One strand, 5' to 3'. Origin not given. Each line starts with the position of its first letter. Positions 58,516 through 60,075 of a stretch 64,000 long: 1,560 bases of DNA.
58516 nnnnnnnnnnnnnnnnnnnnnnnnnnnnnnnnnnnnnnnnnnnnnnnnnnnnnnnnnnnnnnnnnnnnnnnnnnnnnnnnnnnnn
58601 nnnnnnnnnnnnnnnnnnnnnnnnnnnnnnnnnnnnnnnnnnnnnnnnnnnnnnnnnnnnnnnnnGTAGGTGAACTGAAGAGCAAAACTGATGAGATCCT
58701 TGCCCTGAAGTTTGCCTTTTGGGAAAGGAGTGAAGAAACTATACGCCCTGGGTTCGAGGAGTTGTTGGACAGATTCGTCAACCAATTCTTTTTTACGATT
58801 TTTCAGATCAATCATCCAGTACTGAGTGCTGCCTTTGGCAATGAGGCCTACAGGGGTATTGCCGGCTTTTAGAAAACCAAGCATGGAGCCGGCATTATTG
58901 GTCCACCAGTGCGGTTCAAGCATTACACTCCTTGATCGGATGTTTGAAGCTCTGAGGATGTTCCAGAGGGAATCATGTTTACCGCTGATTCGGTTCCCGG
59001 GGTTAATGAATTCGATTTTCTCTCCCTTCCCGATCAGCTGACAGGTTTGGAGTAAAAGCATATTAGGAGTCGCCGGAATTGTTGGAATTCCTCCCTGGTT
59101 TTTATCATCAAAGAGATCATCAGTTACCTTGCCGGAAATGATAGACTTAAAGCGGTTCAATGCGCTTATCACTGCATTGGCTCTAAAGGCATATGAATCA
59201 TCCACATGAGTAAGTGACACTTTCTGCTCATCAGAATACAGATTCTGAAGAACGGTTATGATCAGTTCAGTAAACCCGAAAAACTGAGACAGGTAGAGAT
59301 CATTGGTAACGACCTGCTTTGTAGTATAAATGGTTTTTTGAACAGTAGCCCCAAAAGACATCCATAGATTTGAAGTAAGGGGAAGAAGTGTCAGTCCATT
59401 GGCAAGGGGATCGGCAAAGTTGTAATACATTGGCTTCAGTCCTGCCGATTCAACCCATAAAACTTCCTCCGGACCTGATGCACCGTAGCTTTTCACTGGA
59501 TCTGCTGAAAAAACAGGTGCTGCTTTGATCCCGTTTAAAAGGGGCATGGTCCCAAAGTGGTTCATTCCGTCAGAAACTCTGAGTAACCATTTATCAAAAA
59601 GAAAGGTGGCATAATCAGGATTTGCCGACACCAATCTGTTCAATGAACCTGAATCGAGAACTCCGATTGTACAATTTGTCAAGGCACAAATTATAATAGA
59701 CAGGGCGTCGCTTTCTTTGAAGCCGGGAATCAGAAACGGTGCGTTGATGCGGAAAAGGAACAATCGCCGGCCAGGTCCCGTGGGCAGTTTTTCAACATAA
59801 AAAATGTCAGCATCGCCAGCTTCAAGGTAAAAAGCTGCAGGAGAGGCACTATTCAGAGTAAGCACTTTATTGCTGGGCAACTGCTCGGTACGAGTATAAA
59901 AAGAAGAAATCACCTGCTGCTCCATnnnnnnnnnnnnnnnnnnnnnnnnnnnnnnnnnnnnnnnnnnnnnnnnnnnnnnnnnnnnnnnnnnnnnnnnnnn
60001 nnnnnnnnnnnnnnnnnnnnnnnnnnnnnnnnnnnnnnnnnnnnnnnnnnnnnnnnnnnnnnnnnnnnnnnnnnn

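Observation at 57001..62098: Two different ABC exporters in tandem (one with a C39-like domain, one with a ~410-aa N-terminal extension) plus HlyD and TolC, an arrangement typical of RiPP/bacteriocin export, attached to an NRPS-PKS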

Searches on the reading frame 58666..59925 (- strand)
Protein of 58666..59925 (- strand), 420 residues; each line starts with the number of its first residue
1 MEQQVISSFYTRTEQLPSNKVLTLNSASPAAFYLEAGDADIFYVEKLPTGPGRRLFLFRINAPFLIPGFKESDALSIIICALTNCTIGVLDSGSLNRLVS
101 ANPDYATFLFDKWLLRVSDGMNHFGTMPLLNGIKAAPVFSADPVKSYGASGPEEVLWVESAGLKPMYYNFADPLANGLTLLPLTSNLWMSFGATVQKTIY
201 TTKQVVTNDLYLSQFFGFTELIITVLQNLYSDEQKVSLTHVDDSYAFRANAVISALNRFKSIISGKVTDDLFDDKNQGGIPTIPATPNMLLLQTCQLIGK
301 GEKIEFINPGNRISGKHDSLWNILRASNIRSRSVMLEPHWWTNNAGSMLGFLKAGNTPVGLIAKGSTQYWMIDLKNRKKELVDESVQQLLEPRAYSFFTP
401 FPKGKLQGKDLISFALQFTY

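Call 31: search_protein_families(library=pfam, proteins=[window:58666-59925:-], max_evalue=5)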
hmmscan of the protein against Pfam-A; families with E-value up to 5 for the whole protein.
window:58666-59925:- (420 aa): 0 families
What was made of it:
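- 59551..59925 (-): N-terminal CRP/cNMP-binding-like beta-barrel with C-helix of ABC2 (aa ~1-125). No Pfam hit in this protein itself (call 31).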

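Call 43: find_related_loci(query=A2, collection=genome_contigs, flank=10000)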
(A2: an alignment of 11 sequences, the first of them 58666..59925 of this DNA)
Query A2 (420 aa) in genome_contigs; peptide patterns used: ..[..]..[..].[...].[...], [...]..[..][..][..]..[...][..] (x = any residue, [..] = any of these).
83 stretches matched a pattern; 53 encode a relative of the query (tblastn E <= 1e-3); 53 distinct loci.
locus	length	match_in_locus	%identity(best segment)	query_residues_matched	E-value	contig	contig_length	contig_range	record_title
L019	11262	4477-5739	86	1-420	0e+0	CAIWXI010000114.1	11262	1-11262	MAG: uncultured Bacteroidales bacterium isolate Kiruna_bin-10044 genome assembly, contig: bin-10044:114/166, whole genom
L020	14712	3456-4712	75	1-420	0e+0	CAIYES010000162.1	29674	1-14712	MAG: uncultured Bacteroidales bacterium isolate Kiruna2_bin-1621 genome assembly, contig: bin-1621:162/574, whole genome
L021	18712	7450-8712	70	1-420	0e+0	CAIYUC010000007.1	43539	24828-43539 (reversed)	MAG: uncultured Bacteroidales bacterium isolate A14_bin-1928 genome assembly, contig: bin-1928:007/244, whole genome sho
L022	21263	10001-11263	69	1-420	0e+0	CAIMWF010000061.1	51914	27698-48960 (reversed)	MAG: uncultured Bacteroidales bacterium isolate AlinenLipids_bin-5057 genome assembly, contig: bin-5057:061/175, whole g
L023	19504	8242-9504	69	1-420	0e+0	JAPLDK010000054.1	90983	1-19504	MAG: Bacteroidetes bacterium isolate LacPavin_0419_WC90_MAG_45_18 LacPavin_0419_WC90_scaffold_579922, whole genome shotg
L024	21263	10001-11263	69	1-420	0e+0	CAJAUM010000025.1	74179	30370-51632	MAG: uncultured Bacteroidales bacterium isolate Loc090907-6m_bin-511 genome assembly, contig: bin-511:025/155, whole gen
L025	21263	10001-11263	69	1-420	0e+0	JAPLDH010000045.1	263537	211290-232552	MAG: Bacteroidetes bacterium isolate LacPavin_0419_WC90_MAG_42_101 LacPavin_0419_WC90_scaffold_453395, whole genome shot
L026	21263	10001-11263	66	1-420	0e+0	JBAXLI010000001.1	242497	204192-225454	MAG: Bacteroidota bacterium isolate ELA423 MAG423_1, whole genome shotgun sequence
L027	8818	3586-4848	65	1-420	0e+0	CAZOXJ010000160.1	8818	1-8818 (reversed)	MAG TPA_asm: uncultured Lentimicrobiaceae bacterium isolate SRP272421_co1_58 genome assembly, contig: NODE_27895_length_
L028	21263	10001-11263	66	1-420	0e+0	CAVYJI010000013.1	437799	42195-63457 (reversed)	MAG: uncultured Bacteroidales bacterium isolate MFD01476.bin.1.15 genome assembly, contig: contig_55068, whole genome sh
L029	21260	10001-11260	61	1-420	2e-177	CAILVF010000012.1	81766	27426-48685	MAG: uncultured Bacteroidales bacterium isolate D14_bin-1408 genome assembly, contig: bin-1408:12/93, whole genome shotg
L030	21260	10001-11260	61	1-420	9e-177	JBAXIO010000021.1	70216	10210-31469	MAG: Bacteroidota bacterium isolate ELA351 MAG351_21, whole genome shotgun sequence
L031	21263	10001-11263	62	1-420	5e-174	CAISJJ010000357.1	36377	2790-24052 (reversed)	MAG: uncultured Bacteroidales bacterium isolate Ja1_bin-1976 genome assembly, contig: bin-1976:357/547, whole genome sho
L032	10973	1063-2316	60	1-420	2e-173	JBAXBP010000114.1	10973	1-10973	MAG: Bacteroidota bacterium isolate ELA170 MAG170_114, whole genome shotgun sequence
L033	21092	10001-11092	60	1-420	2e-158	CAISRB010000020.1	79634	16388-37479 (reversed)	MAG: uncultured Bacteroidales bacterium isolate AM-lipid-02-D10_bin-0834 genome assembly, contig: bin-0834:20/33, whole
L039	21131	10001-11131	25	28-414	2e-21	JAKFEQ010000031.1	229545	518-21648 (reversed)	MAG: Opitutaceae bacterium isolate LC077 contig-124_28, whole genome shotgun sequence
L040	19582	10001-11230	24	3-417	3e-21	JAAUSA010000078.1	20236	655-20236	MAG: Alkalinema sp. RU_4_3 NODE_1100_length_20236_cov_4.883883, whole genome shotgun sequence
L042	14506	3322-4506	24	16-417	1e-19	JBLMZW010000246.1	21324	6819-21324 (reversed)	MAG: Chitinophagales bacterium isolate MAG193 PRJNA951521_bin50_renamed_245, whole genome shotgun sequence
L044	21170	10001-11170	22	15-415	2e-18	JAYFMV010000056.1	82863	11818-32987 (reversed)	MAG: Potamolinea sp. isolate R1S1 contig_251, whole genome shotgun sequence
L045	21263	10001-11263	23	3-417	1e-17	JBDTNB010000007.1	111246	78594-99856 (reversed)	MAG: Chloroflexota bacterium isolate cluster3_bin.14 NODE_269_length_111246_cov_14.180455, whole genome shotgun sequence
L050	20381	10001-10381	31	291-417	4e-16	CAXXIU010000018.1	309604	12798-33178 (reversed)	MAG: Desulfomonilaceae bacterium isolate 24c7a18b-b8c2-4fbd-b8d1-4b4dc3bc9637 genome assembly, contig: contig_18, whole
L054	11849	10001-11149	21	32-417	1e-14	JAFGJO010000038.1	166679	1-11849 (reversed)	MAG: Spirochaetales bacterium isolate Zod_Metabat.281 k87_9345445, whole genome shotgun sequence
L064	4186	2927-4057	21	34-417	4e-12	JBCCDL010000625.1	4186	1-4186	MAG: Cyanobacteria bacterium P01_A01_bin.83 k141_1751360_length_4186_cov_151.8574, whole genome shotgun sequence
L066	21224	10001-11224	21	4-417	1e-11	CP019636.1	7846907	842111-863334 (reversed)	Nostocales cyanobacterium HT-58-2, complete sequence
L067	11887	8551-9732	21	15-419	9e-12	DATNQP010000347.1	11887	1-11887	MAG TPA_asm: Leptolyngbyaceae cyanobacterium isolate SMAG_U16510 k141_898334, whole genome shotgun sequence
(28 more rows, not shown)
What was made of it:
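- The cassette occurs in Bacteroidales, Lentimicrobiaceae, Saprospiraceae, Flavobacteriaceae and one Desulfobulbaceae MAG (call 43).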

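Call 46: predict_structure(alignment_id=A2)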
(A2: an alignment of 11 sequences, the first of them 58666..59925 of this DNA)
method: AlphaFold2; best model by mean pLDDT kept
length: 420 residues; sequences in the alignment: 11
mean_pLDDT: 67.6   pTM: 0.55
mean pLDDT of the five models: 67.6, 66.6, 64.4, 63.2, 61.3
residues with pLDDT >= 90: 78; 70-90: 147; 50-70: 71; < 50: 124
segments of 3 or more residues with pLDDT < 50: 1-3, 238-331, 398-420
pLDDT, mean of each block of 10 residues (from residue 1): 72 89 89 94 73 77 93 84 92 92 93 87 58 81 80 86 61 68 82 80 90 87 75 56 33 40 42 37 41 34 34 42 40 65 65 69 68 66 86 60 42 37
secondary structure, 60 per line:
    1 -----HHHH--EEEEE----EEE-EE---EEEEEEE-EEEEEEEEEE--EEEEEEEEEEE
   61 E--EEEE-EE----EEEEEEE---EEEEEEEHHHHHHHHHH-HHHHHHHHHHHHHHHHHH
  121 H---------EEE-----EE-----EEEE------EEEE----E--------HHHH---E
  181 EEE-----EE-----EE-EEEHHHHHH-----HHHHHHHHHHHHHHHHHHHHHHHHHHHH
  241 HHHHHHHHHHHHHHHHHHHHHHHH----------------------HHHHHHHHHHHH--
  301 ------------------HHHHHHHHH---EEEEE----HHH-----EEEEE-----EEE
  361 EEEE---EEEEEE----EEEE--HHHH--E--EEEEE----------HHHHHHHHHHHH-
elements in order: H6-9 E12-16 E21-23 E30-36 E38-47 E50-61 E64-67 E75-81 E85-91 H92-101 H103-121 E131-133 E146-149 E156-159 H173-176 E180-183 E199-201 H202-207 H213-264 H287-298 H319-327 E331-335 E348-352 E358-364 E368-373 E378-381 H384-387 E393-397 H408-419

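Call 49: fold_search(model_id=the predicted structure, library=pdb)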
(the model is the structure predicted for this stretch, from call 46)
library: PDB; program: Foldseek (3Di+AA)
matches with E <= 10: 1642; with E <= 0.001: 242
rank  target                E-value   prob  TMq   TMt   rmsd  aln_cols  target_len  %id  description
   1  3rpq_A                1.5e-06  1.00  0.22  0.43  11.7       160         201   19  Domain-domain flexibility leads to allostery within the camp receptor protein (CRP) (released 2012-05-02)
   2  3rou_A                1.6e-06  1.00  0.22  0.43  12.2       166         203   17  Domain-domain flexibility leads to allostery within the camp receptor protein (CRP) (released 2012-05-02)
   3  4i0b_A                1.7e-06  1.00  0.22  0.43   4.6       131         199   21  structure of the mutant Catabolite gene activator protein H160L (released 2013-10-30)
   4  1hw5_A                1.8e-06  1.00  0.22  0.41   4.6       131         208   20  THE CAP/CRP VARIANT T127L/S128A (released 2001-01-17)
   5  3kcc_A                2.4e-06  1.00  0.22  0.43   4.7       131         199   20  Crystal structure of D138L mutant of Catabolite Gene Activator Protein (released 2009-11-17)
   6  1o3s_A                2.7e-06  1.00  0.20  0.37   4.9       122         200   21  PROTEIN-DNA RECOGNITION AND DNA DEFORMATION REVEALED IN CRYSTAL STRUCTURES OF CAP-DNA COMPLEXES (released 2003-04-08)
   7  3fwe_A                3.6e-06  1.00  0.23  0.45   3.6       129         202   18  Crystal Structure of the Apo D138L CAP mutant (released 2009-09-08)
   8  1i5z_A                3.8e-06  1.00  0.22  0.43   4.6       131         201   21  STRUCTURE OF CRP-CAMP AT 1.9 A (released 2003-06-17)
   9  3qop_A                4.0e-06  1.00  0.22  0.43   5.0       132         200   20  Domain-domain flexibility leads to allostery within the camp receptor protein (CRP) (released 2012-04-04)
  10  2hkx_B                4.3e-06  1.00  0.22  0.55   3.4       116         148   16  Structure of CooA mutant (N127L/S128L) from Carboxydothermus hydrogenoformans (released 2007-03-06)
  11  4i0b_B                4.3e-06  1.00  0.22  0.41  10.5       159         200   17  structure of the mutant Catabolite gene activator protein H160L (released 2013-10-30)
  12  4i02_B                4.5e-06  1.00  0.23  0.42   4.6       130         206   20  structure of the mutant Catabolite gene activator protein V140A (released 2013-10-30)
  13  2cgp_A                4.5e-06  1.00  0.22  0.43   4.6       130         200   20  CATABOLITE GENE ACTIVATOR PROTEIN/DNA COMPLEX, ADENOSINE-3',5'-CYCLIC-MONOPHOSPHATE (released 1998-02-04)
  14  3ryp_A                4.8e-06  1.00  0.22  0.42   4.6       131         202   21  Domain-domain flexibility leads to allostery within the camp receptor protein (CRP) (released 2012-05-02)
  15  4i0a_B                5.6e-06  1.00  0.22  0.43   4.9       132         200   20  structure of the mutant Catabolite gene activator protein V132A (released 2013-10-30)
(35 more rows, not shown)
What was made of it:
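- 59551..59925 (-): Foldseek against PDB gives CRP, CooA, CprK and PrfA effector domains at E~1e-6, probability 1.00 (call 49).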

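Call 62: search_protein_families(library=pfam, proteins=[L039:10001-11131:+, L040:10001-11230:+, L042:3322-4506:+, L044:10001-11170:+, L045:10001-11263:+, L066:10001-11224:+, L067:8551-9732:+, L054:10001-11149:+, L064:2927-4057:+], max_evalue=0.1)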
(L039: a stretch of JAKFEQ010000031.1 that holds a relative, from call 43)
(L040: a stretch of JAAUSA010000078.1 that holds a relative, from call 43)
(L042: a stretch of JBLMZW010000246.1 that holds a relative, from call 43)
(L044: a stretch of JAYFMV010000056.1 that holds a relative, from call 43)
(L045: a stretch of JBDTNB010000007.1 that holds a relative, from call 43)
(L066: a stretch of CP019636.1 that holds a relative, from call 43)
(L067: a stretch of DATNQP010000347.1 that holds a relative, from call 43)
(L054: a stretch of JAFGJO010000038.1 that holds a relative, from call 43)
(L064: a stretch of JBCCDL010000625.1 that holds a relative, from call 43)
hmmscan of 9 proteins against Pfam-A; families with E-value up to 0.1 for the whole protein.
L039:10001-11131:+ (377 aa): 0 families

L040:10001-11230:+ (410 aa): 0 families

L042:3322-4506:+ (395 aa): 0 families

L044:10001-11170:+ (390 aa): 2 families
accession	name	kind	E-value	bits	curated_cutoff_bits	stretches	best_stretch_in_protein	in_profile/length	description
PF00027.35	cNMP_binding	-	3.8e-06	27.2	27.5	1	14-90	18-88/89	Cyclic nucleotide-binding domain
PF14895.11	PPPI_inhib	-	0.025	14.2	25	1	195-232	76-115/346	Protein phosphatase 1 inhibitor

L045:10001-11263:+ (421 aa): 0 families

L066:10001-11224:+ (408 aa): 1 family
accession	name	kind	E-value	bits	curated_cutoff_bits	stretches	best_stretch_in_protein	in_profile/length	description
PF19380.4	DUF5955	-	0.043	14.6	27.1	1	246-289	25-69/88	Family of unknown function (DUF5955)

L067:8551-9732:+ (394 aa): 2 families
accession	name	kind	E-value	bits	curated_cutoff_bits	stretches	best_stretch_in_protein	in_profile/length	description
PF00027.35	cNMP_binding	-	0.0037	17.6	27.5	1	13-90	17-88/89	Cyclic nucleotide-binding domain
PF15565.11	Imm30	-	0.042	14.4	27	0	188-232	24-68/98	Immunity protein 30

L054:10001-11149:+ (383 aa): 0 families

L064:2927-4057:+ (377 aa): 1 family
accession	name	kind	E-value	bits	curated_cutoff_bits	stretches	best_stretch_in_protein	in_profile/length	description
PF15185.11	BMF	-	0.014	15.2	27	0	165-218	36-89/227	Bcl-2-modifying factor, apoptosis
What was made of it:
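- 59551..59925 (-): The homologous region in L044 and L067 hits cNMP_binding weakly (call 62).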

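Call 76: search_protein_families(library=ncbifam, proteins=[L066:7830-9938:+, L045:7779-9911:+, L039:7758-9905:+, L050:5818-7941:+], max_evalue=1e-150)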
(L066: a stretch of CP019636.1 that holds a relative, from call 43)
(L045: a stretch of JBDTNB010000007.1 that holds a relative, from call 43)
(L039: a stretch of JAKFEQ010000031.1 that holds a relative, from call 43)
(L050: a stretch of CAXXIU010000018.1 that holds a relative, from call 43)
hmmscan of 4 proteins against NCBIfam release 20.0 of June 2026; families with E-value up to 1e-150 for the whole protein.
L066:7830-9938:+ (703 aa): 1 family
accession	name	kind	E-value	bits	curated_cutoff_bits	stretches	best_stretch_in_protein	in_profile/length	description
TIGR03796.1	NHLM_micro_ABC1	equivalog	0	1152.9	853.3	1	3-703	1-698/710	NHLP family bacteriocin export ABC transporter peptidase/permease/ATPase subunit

L045:7779-9911:+ (711 aa): 1 family
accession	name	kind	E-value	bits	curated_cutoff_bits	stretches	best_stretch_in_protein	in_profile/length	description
TIGR03796.1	NHLM_micro_ABC1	equivalog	0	1139.8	853.3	1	3-711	1-709/710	NHLP family bacteriocin export ABC transporter peptidase/permease/ATPase subunit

L039:7758-9905:+ (716 aa): 1 family
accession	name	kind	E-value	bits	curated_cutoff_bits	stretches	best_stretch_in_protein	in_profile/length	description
TIGR03796.1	NHLM_micro_ABC1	equivalog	0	1072.1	853.3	1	1-716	5-710/710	NHLP family bacteriocin export ABC transporter peptidase/permease/ATPase subunit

L050:5818-7941:+ (708 aa): 1 family
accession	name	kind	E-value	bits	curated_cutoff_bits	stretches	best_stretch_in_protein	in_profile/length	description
TIGR03796.1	NHLM_micro_ABC1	equivalog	0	1014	853.3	1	1-708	3-710/710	NHLP family bacteriocin export ABC transporter peptidase/permease/ATPase subunit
